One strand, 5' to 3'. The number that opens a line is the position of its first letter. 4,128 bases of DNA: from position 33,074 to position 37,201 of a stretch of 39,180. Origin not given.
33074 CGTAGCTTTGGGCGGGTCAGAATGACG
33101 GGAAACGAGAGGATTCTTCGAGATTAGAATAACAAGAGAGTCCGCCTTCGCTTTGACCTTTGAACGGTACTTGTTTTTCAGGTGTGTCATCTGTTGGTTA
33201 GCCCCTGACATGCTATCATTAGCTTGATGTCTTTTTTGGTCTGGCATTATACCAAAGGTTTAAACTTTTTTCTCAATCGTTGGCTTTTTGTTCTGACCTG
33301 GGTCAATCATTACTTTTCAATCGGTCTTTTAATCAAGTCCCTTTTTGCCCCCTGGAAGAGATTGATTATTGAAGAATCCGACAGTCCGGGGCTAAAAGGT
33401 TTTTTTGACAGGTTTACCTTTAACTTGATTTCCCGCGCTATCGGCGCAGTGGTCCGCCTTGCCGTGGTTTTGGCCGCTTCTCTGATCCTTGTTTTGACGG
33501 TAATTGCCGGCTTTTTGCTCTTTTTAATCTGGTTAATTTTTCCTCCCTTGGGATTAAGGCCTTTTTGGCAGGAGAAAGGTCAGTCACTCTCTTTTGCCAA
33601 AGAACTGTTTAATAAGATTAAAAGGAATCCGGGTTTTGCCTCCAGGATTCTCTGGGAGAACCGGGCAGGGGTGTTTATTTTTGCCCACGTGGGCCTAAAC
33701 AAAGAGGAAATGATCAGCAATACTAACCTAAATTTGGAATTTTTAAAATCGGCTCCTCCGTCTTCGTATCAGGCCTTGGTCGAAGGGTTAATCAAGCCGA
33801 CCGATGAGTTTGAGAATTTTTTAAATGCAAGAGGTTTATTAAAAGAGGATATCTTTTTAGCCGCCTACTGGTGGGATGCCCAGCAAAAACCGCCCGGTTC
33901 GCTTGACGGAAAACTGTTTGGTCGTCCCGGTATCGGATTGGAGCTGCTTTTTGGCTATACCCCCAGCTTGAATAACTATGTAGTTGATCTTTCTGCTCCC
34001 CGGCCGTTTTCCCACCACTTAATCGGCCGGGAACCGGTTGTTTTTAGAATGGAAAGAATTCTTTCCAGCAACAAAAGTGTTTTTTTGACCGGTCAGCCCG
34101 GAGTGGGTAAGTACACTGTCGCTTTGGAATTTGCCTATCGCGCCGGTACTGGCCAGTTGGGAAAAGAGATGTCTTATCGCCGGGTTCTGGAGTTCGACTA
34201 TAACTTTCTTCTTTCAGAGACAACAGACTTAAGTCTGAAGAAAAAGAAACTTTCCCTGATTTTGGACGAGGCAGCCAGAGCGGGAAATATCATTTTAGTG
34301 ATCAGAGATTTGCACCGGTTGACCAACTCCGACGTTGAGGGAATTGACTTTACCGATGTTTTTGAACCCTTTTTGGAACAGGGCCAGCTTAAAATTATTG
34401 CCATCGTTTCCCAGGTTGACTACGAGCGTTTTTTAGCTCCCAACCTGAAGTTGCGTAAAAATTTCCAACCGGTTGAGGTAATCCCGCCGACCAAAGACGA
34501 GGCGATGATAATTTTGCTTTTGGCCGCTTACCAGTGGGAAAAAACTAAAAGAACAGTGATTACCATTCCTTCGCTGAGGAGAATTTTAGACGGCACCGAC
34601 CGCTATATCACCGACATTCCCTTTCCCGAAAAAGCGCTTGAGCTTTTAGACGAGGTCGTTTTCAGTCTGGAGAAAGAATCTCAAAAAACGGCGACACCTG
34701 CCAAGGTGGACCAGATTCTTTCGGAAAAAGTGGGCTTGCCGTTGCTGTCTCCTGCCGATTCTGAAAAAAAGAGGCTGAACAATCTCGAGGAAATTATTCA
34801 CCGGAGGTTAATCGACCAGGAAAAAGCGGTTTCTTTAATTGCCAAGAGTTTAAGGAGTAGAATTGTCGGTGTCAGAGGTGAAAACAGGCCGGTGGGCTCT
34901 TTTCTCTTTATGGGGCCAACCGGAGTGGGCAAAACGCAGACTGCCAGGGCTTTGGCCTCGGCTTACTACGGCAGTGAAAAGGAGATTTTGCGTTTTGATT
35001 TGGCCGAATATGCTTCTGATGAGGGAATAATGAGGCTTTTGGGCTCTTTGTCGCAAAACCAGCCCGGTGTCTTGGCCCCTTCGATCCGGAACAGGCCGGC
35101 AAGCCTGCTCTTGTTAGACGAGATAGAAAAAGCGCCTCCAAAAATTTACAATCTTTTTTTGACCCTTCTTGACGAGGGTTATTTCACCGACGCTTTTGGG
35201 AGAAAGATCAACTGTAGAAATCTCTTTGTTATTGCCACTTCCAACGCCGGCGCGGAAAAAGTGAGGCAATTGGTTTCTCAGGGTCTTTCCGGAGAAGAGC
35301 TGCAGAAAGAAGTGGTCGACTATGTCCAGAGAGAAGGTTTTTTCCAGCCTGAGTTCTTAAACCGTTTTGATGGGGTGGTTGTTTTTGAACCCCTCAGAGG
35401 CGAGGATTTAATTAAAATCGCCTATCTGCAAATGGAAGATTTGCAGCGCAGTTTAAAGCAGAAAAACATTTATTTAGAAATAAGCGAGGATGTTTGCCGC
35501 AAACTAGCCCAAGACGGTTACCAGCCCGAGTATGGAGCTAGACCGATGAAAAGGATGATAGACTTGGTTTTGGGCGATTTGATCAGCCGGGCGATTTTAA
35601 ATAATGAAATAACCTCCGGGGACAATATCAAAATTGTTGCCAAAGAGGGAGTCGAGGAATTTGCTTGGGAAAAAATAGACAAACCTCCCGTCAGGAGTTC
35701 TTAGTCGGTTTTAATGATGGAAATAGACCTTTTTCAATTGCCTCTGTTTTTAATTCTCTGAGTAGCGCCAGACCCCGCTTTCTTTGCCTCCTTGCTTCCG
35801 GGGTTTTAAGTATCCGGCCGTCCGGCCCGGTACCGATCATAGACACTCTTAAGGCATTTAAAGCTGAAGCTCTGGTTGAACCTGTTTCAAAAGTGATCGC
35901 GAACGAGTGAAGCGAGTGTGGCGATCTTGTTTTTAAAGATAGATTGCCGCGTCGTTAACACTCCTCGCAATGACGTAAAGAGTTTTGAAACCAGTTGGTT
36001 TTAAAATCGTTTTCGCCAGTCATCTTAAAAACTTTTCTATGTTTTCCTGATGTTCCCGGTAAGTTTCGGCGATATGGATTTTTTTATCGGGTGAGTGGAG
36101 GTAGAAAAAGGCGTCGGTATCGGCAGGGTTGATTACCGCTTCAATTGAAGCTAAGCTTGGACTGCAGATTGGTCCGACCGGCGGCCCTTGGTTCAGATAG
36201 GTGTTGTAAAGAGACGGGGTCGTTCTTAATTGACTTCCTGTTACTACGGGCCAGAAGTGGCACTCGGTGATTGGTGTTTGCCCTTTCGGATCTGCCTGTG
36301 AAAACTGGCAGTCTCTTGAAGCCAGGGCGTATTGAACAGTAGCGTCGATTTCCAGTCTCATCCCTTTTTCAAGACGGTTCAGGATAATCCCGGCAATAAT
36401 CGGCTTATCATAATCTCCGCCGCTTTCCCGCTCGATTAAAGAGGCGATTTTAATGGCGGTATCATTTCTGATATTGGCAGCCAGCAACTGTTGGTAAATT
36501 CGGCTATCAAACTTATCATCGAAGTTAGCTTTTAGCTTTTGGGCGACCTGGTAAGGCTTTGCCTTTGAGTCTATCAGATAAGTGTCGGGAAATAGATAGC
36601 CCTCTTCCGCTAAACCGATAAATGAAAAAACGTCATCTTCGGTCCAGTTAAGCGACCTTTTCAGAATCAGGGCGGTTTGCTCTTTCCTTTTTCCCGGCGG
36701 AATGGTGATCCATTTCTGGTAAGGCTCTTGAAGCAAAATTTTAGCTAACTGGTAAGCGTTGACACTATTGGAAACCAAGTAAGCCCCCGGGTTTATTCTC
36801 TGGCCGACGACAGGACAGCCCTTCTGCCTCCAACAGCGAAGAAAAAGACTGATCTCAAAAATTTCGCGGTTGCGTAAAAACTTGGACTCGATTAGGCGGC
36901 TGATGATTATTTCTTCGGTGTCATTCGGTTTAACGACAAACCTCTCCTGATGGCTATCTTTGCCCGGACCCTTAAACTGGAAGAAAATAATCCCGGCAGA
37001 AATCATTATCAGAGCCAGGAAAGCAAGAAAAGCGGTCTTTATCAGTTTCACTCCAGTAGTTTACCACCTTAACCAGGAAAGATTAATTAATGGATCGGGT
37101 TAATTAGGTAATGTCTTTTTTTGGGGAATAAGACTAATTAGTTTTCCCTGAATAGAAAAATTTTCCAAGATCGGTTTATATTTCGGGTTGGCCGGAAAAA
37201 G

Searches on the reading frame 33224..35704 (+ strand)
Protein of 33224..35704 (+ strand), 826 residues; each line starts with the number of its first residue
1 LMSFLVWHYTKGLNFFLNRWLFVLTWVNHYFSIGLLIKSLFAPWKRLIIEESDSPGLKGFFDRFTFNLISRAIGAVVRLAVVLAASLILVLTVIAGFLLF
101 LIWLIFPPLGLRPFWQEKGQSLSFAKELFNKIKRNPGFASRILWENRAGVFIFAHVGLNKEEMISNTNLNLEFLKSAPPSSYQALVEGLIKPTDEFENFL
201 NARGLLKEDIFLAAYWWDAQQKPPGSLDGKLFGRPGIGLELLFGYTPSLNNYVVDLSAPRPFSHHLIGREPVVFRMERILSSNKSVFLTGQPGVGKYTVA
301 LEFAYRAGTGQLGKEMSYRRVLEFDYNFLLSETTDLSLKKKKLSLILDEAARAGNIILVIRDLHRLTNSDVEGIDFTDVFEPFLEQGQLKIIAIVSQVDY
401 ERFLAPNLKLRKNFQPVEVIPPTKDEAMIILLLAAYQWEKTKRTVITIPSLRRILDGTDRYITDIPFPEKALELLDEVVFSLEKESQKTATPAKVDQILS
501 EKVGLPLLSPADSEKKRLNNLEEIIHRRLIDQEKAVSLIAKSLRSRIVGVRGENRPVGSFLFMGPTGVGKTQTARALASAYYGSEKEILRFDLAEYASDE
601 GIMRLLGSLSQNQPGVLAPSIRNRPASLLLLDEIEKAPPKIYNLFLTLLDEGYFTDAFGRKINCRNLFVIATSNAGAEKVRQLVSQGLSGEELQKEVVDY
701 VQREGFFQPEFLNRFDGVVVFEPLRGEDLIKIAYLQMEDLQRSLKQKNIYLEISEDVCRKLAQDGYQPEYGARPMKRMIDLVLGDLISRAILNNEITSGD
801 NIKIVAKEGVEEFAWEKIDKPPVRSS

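Call 67: search_protein_families(library=pfam, proteins=[window:33224-35704:+], max_evalue=0.00001)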
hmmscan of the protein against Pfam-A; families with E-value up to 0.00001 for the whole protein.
window:33224-35704:+ (826 aa): 10 families
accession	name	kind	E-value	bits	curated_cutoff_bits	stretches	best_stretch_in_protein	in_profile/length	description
PF07724.20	AAA_2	-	3.9e-35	121.8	27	1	555-716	1-164/166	AAA domain (Cdc48 subfamily)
PF10431.15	ClpB_D2-small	-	1.9e-20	73.1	21.9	1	724-804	1-81/81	C-terminal, D2-small domain, of ClpB protein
PF07728.20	AAA_5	-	5.9e-14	52.7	22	1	560-677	2-125/139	AAA domain (dynein-related subfamily)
PF00004.35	AAA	-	4.4e-12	47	21.2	1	561-677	2-111/131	ATPase family associated with various cellular activities (AAA)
PF20720.3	nSTAND3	-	1.3e-07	31.9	27.2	0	276-307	10-41/155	Novel STAND NTPase 3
PF00158.32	Sigma54_activat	-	3e-07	30.7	20.2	0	559-677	24-145/168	Sigma-54 interaction domain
PF13173.12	AAA_14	-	3.2e-07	30.9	27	0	561-638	6-75/129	AAA domain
PF13401.12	AAA_22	-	5.1e-07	30.5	27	0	558-650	6-109/130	AAA domain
PF13191.12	AAA_16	-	1.3e-06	29.4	32.6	0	266-310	2-51/167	AAA ATPase domain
PF20030.5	bpMoxR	-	8.7e-06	25.4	27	0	517-675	2-146/205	MoxR domain in the MoxR-vWA-beta-propeller ternary systems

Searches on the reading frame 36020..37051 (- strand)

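Call 67: search_protein_families(library=pfam, proteins=[window:36020-37051:-], max_evalue=0.00001)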
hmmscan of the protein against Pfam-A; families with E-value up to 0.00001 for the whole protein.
window:36020-37051:- (343 aa): 1 family
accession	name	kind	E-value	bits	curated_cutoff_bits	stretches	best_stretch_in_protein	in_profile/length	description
PF02618.21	YceG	-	2.3e-60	204.8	32.4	1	38-340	1-275/275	YceG-like family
